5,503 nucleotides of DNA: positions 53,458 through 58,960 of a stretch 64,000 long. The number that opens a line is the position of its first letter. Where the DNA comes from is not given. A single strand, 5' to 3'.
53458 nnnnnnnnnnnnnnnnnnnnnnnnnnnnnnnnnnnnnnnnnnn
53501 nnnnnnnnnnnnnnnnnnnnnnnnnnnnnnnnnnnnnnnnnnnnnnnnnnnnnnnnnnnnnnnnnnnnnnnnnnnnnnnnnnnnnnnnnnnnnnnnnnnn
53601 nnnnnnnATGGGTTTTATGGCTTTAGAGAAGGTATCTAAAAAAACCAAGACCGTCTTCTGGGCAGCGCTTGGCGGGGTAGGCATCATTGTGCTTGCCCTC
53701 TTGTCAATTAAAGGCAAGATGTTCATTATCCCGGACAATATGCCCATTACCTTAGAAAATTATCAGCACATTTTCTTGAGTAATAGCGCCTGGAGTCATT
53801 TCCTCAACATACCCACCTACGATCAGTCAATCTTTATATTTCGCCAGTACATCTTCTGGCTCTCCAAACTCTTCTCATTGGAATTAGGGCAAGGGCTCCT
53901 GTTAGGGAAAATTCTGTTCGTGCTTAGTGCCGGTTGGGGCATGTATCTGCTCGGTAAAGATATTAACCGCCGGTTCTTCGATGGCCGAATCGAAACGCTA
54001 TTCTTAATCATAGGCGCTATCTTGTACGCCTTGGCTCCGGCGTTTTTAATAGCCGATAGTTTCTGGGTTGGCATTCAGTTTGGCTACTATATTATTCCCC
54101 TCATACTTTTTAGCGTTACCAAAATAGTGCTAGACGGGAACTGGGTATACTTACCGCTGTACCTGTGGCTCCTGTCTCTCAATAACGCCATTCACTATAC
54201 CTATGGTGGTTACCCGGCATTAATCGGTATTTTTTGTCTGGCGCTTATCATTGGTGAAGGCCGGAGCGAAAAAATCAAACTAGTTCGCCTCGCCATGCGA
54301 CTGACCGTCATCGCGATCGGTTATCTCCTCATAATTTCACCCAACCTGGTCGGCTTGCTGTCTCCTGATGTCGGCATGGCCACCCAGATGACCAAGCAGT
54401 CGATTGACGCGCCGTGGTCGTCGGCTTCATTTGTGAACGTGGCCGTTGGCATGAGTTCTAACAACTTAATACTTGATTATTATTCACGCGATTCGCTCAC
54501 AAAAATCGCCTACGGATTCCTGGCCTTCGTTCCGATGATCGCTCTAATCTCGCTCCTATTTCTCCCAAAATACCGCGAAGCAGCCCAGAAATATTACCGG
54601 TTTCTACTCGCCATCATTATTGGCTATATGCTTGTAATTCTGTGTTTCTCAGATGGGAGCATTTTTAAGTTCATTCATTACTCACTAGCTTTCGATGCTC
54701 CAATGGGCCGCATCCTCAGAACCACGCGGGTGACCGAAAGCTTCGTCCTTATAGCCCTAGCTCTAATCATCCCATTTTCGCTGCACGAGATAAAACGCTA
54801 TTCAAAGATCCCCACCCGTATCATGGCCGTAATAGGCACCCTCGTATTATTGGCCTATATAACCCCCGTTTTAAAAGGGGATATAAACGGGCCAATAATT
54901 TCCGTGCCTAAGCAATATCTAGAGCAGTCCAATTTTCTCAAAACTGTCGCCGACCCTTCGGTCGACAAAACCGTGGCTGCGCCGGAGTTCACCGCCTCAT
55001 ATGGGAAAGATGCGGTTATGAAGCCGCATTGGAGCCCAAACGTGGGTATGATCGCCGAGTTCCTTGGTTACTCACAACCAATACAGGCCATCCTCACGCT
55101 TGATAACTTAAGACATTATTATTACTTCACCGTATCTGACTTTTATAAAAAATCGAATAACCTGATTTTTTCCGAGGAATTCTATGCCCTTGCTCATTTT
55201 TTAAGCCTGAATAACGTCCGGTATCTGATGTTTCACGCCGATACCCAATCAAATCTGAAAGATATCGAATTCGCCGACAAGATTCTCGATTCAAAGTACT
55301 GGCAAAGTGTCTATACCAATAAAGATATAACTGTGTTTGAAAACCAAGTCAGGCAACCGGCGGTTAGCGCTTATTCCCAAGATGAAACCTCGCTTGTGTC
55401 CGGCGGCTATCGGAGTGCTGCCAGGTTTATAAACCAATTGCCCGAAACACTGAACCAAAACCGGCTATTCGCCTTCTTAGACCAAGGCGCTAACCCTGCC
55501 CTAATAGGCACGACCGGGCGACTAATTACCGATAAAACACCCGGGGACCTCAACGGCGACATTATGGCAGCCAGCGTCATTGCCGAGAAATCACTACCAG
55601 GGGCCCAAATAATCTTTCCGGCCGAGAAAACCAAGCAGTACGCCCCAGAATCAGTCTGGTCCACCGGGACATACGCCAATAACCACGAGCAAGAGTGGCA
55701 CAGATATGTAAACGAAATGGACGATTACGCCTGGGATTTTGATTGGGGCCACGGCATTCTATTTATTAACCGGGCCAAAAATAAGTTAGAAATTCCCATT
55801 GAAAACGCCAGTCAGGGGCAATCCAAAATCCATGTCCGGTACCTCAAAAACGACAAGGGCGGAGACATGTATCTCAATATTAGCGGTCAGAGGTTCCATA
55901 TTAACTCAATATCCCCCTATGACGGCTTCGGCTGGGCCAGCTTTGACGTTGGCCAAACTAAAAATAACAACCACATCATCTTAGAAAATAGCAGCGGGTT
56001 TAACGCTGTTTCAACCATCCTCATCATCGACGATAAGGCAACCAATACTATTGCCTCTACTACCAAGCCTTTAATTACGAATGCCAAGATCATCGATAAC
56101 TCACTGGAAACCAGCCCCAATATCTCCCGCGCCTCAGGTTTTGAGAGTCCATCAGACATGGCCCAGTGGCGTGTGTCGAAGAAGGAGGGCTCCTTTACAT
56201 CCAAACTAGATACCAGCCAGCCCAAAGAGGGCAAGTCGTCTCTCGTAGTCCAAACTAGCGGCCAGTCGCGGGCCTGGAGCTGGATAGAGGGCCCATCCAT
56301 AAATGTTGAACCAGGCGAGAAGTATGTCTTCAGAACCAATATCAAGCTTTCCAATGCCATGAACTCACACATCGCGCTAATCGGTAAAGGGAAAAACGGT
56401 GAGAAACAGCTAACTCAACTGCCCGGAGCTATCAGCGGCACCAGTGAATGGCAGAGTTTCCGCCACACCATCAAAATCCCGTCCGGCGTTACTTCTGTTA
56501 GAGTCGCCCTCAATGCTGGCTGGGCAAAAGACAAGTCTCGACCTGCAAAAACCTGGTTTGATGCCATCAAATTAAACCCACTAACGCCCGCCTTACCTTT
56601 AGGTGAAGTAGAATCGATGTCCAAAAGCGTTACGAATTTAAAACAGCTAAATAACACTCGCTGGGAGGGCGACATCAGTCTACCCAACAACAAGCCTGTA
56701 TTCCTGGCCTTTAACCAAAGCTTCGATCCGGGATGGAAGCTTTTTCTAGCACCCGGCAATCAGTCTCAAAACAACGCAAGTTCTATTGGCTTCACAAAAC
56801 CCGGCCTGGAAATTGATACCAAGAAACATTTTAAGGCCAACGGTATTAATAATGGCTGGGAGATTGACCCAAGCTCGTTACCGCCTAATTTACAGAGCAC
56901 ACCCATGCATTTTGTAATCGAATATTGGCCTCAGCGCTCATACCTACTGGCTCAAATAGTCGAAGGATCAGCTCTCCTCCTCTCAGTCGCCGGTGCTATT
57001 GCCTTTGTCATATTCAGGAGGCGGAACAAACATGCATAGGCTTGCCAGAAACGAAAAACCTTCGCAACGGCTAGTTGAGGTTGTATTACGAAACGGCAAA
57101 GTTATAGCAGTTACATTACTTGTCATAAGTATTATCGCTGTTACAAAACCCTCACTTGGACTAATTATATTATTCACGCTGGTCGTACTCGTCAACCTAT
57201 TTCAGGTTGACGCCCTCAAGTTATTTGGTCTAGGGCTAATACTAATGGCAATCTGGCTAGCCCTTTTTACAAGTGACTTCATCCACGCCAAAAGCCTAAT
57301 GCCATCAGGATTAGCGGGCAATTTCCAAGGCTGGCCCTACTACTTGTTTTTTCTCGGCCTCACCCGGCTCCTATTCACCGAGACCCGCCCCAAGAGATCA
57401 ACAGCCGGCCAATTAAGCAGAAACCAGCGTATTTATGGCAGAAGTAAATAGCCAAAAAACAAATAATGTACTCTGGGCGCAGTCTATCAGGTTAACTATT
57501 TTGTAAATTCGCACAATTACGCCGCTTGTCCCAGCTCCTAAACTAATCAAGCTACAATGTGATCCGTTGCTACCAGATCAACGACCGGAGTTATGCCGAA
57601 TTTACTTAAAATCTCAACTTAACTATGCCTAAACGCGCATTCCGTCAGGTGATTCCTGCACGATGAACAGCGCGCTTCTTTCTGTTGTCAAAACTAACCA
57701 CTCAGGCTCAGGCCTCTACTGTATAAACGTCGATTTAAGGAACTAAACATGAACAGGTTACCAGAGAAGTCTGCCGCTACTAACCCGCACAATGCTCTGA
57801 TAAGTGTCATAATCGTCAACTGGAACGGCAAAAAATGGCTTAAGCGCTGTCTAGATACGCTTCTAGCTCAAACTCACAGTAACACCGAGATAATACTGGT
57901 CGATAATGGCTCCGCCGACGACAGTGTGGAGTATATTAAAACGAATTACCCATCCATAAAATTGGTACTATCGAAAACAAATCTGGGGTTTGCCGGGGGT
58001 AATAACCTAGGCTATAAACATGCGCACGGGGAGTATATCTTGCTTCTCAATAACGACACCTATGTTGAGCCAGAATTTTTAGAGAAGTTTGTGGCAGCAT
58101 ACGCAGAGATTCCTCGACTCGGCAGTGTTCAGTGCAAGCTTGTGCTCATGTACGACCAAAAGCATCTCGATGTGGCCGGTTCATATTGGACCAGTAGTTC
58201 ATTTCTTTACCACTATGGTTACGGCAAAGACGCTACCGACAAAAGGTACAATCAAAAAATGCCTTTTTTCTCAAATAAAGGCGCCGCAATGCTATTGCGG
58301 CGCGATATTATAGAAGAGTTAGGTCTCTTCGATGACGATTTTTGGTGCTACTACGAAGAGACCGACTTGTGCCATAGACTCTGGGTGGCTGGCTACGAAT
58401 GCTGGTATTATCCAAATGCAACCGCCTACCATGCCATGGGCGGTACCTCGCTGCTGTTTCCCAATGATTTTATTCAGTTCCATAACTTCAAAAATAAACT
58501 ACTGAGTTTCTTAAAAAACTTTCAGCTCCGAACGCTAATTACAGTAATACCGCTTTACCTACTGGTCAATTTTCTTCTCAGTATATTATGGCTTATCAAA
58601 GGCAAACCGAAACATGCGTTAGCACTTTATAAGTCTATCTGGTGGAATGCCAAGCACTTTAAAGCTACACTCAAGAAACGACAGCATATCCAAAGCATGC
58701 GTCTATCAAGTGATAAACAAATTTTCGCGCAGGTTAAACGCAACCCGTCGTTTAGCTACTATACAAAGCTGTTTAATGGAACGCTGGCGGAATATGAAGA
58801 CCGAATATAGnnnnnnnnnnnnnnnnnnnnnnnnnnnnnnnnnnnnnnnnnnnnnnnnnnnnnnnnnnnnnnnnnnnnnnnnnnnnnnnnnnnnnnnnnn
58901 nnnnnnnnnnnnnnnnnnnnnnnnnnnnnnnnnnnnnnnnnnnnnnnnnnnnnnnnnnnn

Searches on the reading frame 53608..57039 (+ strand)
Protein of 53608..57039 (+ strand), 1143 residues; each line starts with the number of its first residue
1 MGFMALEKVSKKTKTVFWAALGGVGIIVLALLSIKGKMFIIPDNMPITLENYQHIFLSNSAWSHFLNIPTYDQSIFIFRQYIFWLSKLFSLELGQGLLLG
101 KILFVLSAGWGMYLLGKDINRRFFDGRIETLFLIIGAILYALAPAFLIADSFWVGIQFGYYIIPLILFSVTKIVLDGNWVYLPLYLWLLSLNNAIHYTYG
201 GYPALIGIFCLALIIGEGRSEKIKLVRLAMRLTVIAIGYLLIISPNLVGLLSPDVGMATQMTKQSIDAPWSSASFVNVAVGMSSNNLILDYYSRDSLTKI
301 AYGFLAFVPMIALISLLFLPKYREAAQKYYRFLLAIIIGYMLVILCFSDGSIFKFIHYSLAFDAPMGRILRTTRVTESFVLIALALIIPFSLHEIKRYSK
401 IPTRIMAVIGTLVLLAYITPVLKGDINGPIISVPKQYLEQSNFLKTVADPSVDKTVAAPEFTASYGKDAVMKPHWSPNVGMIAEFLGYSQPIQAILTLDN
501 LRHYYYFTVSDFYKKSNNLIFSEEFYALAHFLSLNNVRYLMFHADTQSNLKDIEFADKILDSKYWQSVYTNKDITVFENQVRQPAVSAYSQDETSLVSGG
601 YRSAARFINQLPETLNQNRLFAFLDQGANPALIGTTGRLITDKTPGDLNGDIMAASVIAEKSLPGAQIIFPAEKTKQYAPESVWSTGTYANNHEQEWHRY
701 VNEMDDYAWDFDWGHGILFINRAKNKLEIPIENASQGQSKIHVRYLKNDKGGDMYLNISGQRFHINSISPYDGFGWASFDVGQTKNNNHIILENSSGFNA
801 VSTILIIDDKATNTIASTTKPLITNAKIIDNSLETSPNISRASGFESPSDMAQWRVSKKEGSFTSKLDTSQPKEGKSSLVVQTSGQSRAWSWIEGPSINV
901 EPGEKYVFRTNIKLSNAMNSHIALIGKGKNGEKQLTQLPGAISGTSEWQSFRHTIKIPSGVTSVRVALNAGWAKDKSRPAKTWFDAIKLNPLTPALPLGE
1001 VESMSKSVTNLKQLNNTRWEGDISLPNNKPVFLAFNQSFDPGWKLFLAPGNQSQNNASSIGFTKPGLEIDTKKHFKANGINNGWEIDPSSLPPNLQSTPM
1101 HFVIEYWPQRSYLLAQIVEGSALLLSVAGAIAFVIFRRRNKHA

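Call 54: search_protein_families(library=pfam, proteins=[window:53608-57039:+], max_evalue=0.001)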
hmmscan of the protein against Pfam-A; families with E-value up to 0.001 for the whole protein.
window:53608-57039:+ (1143 aa): 1 family
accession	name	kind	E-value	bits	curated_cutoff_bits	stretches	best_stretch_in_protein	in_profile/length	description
PF02018.23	CBM_4_9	-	2.6e-09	38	25.9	1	842-973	6-134/136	Carbohydrate binding domain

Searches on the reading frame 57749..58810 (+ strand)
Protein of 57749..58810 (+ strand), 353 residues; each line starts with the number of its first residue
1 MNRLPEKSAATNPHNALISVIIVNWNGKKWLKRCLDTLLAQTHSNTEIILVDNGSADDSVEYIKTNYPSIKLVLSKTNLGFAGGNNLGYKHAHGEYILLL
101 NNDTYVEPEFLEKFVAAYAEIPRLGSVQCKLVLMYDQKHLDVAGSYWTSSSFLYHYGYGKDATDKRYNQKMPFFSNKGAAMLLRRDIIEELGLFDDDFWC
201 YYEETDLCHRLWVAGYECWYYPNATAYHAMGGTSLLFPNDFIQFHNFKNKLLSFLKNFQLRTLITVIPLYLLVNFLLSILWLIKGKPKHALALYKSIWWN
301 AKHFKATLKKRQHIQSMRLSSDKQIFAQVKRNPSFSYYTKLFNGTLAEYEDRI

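Call 54: search_protein_families(library=pfam, proteins=[window:57749-58810:+], max_evalue=0.001)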
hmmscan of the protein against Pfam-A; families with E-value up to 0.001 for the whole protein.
window:57749-58810:+ (353 aa): 4 families
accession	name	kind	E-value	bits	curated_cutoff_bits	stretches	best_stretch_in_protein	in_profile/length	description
PF00535.33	Glycos_transf_2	-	4.2e-28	98.8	23.3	1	19-190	1-166/168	Glycosyl transferase family 2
PF13641.12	Glyco_tranf_2_3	-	1.9e-17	64.5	27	1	18-231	3-214/230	Glycosyltransferase like family 2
PF13632.12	Glyco_trans_2_3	-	2.1e-13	51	27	1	96-228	1-123/198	Glycosyl transferase family group 2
PF10111.15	Glyco_tranf_2_2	-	6.3e-12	46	27.3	1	21-214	3-202/276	Glycosyltransferase like family 2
